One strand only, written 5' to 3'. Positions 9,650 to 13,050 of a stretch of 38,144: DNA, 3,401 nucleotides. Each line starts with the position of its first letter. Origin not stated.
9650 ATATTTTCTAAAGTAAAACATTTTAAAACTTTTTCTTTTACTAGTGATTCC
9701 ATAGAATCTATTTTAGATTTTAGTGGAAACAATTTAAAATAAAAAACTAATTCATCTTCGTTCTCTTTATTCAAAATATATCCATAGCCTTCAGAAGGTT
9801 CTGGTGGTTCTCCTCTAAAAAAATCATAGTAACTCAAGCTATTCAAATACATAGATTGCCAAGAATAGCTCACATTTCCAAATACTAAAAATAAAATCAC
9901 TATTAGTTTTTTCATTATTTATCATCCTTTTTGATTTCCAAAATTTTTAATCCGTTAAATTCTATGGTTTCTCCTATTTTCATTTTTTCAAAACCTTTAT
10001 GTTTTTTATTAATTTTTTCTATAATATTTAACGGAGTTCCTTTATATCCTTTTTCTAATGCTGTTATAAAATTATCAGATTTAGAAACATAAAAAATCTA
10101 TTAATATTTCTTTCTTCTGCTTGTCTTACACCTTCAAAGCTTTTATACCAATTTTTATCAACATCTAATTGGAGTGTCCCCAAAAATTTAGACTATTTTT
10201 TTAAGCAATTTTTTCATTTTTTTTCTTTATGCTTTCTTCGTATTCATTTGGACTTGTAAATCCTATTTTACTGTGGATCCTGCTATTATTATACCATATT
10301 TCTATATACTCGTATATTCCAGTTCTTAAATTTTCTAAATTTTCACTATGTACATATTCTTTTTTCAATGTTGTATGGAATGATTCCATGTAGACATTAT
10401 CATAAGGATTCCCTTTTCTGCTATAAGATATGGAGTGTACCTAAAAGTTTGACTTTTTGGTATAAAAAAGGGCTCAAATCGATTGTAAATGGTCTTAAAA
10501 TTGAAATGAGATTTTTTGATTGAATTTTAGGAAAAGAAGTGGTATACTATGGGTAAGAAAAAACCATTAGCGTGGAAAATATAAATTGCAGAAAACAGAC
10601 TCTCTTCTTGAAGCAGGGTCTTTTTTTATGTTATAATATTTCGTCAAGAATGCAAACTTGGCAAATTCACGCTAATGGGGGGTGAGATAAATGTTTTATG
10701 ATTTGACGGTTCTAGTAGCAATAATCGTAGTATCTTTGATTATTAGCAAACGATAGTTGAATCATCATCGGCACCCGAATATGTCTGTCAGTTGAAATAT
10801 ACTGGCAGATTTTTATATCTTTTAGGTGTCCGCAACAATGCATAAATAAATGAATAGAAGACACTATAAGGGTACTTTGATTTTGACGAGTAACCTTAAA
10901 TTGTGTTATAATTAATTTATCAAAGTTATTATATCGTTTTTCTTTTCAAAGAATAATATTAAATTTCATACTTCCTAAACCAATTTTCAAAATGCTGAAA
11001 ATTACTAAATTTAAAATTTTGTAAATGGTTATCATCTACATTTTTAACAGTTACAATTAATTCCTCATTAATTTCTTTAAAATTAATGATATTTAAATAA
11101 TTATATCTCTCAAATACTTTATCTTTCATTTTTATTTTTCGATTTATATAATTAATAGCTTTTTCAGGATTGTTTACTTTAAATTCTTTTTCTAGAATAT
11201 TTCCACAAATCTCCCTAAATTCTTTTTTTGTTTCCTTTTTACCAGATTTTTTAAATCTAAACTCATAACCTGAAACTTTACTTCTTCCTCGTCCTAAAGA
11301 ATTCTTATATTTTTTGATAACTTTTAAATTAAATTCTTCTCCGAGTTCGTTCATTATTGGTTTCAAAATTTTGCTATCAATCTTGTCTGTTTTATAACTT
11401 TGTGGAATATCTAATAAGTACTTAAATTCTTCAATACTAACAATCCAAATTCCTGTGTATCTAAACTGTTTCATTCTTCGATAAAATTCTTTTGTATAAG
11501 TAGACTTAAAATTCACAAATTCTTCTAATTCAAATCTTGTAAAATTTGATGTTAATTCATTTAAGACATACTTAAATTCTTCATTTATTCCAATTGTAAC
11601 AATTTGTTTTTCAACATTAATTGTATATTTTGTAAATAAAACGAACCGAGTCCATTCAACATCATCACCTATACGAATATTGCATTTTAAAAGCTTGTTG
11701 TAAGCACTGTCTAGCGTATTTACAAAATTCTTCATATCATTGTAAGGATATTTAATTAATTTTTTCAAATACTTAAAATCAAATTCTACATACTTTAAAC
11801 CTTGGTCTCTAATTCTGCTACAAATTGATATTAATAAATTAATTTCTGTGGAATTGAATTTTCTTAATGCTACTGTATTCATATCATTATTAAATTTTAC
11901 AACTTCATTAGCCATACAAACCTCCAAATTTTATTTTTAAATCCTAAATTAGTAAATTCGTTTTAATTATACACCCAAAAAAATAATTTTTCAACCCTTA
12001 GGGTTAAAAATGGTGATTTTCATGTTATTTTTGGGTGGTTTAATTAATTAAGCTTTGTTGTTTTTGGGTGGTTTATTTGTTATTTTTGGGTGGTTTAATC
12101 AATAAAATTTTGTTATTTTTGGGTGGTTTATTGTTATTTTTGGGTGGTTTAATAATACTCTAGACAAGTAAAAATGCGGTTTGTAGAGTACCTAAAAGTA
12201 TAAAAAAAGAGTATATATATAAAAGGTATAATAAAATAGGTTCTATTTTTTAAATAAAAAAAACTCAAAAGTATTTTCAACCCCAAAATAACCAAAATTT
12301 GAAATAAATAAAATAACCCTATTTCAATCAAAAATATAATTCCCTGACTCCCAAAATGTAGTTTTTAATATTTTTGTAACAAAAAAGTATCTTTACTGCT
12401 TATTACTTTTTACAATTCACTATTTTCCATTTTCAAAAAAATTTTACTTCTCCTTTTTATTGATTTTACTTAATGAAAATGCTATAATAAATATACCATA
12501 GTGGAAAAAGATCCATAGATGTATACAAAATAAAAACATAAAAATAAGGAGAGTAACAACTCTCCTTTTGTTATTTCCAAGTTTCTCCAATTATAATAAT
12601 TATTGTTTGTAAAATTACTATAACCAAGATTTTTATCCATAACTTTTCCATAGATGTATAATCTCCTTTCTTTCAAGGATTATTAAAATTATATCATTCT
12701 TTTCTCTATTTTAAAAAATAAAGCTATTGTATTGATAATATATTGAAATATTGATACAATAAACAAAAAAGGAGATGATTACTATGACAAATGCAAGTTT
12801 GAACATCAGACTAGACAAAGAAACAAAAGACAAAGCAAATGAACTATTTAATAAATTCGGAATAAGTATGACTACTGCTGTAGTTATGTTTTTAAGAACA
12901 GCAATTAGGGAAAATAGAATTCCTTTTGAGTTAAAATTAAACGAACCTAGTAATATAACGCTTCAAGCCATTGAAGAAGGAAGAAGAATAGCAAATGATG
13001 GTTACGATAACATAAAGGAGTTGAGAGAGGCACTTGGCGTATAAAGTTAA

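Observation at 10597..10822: Self-contained mini-gene: promoter, strong Shine-Dalgarno, 21-aa hydrophobic peptide, terminator. Candidate type I toxin or small membrane peptide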

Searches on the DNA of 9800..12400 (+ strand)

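Call 4: search_rna_families(source=window, start=9800, end=12400, threshold=evalue, max_evalue=10, show_alignments=3)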
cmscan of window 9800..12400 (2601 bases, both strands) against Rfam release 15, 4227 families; matches with E-value up to 10: 1.
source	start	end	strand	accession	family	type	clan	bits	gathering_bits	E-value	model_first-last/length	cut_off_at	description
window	10362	10435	-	RF01348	CRISPR-DR38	Gene; CRISPR;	-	19.6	44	5.5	1-35/35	no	CRISPR RNA direct repeat element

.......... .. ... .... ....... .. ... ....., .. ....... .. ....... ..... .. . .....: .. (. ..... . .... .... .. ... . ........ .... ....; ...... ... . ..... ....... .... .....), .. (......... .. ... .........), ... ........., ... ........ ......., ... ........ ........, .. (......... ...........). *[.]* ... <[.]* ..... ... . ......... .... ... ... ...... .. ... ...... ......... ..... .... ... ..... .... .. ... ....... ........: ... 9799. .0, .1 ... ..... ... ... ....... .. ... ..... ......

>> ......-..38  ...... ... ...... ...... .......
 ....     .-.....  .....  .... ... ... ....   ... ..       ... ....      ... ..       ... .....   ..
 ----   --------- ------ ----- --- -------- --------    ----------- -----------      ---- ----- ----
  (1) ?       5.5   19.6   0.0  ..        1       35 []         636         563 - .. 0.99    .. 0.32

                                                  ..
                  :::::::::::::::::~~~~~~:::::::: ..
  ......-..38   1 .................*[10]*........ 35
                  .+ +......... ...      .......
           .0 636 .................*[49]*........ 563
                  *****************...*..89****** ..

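Call 5: search_dna_similar(query=window:10400-10960:+, collection=plasmids, mode=distant, max_rows=40)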
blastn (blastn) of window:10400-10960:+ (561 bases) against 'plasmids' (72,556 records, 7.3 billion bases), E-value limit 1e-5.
No match.

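Call 80: search_dna_similar(query=window:10503-10814:+, collection=phages, mode=distant, max_evalue=0.01)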
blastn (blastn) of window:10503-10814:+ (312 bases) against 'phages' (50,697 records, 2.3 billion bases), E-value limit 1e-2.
No match.

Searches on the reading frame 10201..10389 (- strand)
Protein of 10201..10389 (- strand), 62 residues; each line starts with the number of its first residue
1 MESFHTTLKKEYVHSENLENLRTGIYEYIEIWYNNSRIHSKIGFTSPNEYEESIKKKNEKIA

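Call 75: find_encoding_contigs(protein=window:10201-10389:-, flank=2500, max_places=10)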
Protein window:10201-10389:- (62 aa): 24 contigs read that carry it; 10 places shown.
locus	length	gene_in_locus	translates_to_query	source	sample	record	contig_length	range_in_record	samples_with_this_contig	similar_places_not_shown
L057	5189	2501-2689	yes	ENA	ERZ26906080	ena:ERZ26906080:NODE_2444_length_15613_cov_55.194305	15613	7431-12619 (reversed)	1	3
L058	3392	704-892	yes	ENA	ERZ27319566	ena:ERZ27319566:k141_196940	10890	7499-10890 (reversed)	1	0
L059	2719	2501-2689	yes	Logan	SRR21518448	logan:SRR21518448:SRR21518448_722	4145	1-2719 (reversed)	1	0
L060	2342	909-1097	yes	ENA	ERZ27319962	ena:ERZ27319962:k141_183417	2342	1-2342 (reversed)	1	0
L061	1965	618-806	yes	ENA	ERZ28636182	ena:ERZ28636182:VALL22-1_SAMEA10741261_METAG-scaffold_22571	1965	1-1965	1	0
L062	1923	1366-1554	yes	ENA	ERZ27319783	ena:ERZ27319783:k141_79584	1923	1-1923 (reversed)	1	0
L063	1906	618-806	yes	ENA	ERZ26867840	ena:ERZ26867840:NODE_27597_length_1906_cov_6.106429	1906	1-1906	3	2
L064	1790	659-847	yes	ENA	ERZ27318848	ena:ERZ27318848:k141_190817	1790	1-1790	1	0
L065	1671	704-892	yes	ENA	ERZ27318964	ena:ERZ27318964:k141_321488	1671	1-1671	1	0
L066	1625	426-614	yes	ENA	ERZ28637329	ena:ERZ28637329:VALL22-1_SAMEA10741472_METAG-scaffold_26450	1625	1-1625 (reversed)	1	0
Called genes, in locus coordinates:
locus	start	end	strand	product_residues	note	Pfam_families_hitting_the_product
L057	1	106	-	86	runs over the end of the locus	PF04221:RelB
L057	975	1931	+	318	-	PF01051:Rep3_N, PF21205:Rep3_C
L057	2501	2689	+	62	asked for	PF13333:rve_2, PF13683:rve_3 (faint)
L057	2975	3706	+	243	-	-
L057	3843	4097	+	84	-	PF04221:RelB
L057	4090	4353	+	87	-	PF06769:YoeB_toxin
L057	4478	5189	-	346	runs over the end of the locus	PF01051:Rep3_N, PF21205:Rep3_C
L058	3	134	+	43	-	?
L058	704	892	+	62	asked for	PF13333:rve_2, PF13683:rve_3 (faint)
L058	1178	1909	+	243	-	-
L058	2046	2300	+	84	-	PF04221:RelB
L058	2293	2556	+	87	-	PF06769:YoeB_toxin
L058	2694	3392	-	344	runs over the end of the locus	PF01051:Rep3_N, PF21205:Rep3_C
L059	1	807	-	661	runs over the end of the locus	PF01076:Mob_Pre (weak)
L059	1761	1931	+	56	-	-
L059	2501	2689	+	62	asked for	PF13333:rve_2, PF13683:rve_3 (faint)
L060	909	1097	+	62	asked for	PF13333:rve_2, PF13683:rve_3 (faint)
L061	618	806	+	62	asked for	PF13333:rve_2, PF13683:rve_3 (faint)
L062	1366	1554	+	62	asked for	PF13333:rve_2, PF13683:rve_3 (faint)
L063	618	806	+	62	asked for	PF13333:rve_2, PF13683:rve_3 (faint)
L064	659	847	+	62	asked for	PF13333:rve_2, PF13683:rve_3 (faint)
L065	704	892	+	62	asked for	PF13333:rve_2, PF13683:rve_3 (faint)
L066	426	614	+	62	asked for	PF13333:rve_2, PF13683:rve_3 (faint)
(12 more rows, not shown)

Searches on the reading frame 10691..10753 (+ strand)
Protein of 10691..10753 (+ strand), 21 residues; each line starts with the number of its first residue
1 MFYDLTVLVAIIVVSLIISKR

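Call 9: search_dna_similar(query=window:10691-10753:+, collection=plasmids, mode=protein, max_evalue=10, max_rows=40)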
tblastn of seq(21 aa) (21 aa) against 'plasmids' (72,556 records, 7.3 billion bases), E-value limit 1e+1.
No match.

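Call 28: search_protein_families(library=pfam, proteins=[window:10691-10753:+], max_evalue=10)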
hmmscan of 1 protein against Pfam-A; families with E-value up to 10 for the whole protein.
seq(21 aa): 0 families

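Call 29: search_protein_families(library=ncbifam, proteins=[window:10691-10753:+], max_evalue=10)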
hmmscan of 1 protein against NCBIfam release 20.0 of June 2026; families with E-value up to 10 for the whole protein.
seq(21 aa): 1 family
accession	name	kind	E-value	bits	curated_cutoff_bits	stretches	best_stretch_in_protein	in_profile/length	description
NF041600.1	cyt_ox_CcoM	equivalog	0.22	12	40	1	1-18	1-18/34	cytochrome c oxidase subunit CcoM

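Call 30: search_protein_families(library=padloc, proteins=[window:10691-10753:+], max_evalue=10)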
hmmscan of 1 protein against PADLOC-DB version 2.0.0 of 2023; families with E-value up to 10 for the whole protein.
seq(21 aa): 0 families

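Call 54: list_cluster_members(proteins=[window:10691-10753:+, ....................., window:12574-12651:-])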
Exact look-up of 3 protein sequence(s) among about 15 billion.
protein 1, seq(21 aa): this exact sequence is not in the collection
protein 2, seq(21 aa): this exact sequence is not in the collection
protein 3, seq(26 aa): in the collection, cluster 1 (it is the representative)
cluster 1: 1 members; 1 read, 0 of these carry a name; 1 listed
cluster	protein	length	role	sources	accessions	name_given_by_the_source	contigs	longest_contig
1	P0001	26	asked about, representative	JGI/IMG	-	-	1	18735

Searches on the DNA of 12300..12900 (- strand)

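Call 65: search_rna_families(source=window, start=12300, end=12900, threshold=evalue, max_evalue=10)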
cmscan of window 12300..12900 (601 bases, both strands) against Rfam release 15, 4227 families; matches with E-value up to 10: 5.
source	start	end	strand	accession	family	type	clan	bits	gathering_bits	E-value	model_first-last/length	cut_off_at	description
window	12520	12567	+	RF01459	rliE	Gene; sRNA;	-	18.4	90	1.5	1-222/222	no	Listeria sRNA rliE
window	12530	12580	+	RF02907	patAB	Cis-reg; leader;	-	17.6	92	5.4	1-57/57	no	patAB leader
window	12499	12581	+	RF02860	Arrc14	Gene; sRNA;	-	17.6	99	5.5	1-167/167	no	Actinobacillus sRNA 14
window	12486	12576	+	RF02029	sraA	Gene; sRNA;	-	17.6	56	5.7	1-95/95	no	sraA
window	12539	12570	-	RF04343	Plastid-psbA-2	Cis-reg;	CL00153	15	55.8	8.3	1-60/60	no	Plastid-psbA-2 3UTR RNA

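Call 77: search_dna_similar(query=window:12440-12725:-, collection=plasmids, mode=distant, max_rows=30, max_evalue=0.001)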
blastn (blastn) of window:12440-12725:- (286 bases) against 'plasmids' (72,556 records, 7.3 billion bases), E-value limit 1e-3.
Records with a match: 4; places in all: 4; records where one place covers at least 80% of the query: 0.
Best place of each record, by identity: 60-80% 4.
By first word of the organism name: Leptotrichia 4.
By predicted mobility (MOB-suite, as given by PLSDB): non-mobilizable 4.
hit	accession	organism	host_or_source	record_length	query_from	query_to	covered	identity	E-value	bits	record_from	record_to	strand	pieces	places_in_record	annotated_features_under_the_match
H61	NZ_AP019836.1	Leptotrichia wadei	-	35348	23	188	58%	78.8%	2e-28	132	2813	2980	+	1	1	none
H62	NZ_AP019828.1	Leptotrichia shahii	-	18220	24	188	58%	78.7%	6e-28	131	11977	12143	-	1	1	none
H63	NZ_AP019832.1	Leptotrichia trevisanii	-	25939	24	188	58%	78.7%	6e-28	131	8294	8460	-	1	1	none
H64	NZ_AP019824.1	Leptotrichia hofstadii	-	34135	24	188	58%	78.1%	3e-26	126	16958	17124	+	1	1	none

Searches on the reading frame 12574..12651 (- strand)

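Call 61: search_protein_families(library=pfam, proteins=[window:12574-12651:-], max_evalue=10)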
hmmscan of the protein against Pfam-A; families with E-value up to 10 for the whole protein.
seq(26 aa): 0 families

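Call 62: search_protein_families(library=ncbifam, proteins=[window:12574-12651:-], max_evalue=10)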
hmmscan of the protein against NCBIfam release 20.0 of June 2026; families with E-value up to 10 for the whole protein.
seq(26 aa): 1 family
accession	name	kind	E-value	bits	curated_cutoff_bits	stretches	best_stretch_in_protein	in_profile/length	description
NF033880.1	Prli42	equivalog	0.83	9.5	27.5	1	1-19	1-20/31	stressosome-associated protein Prli42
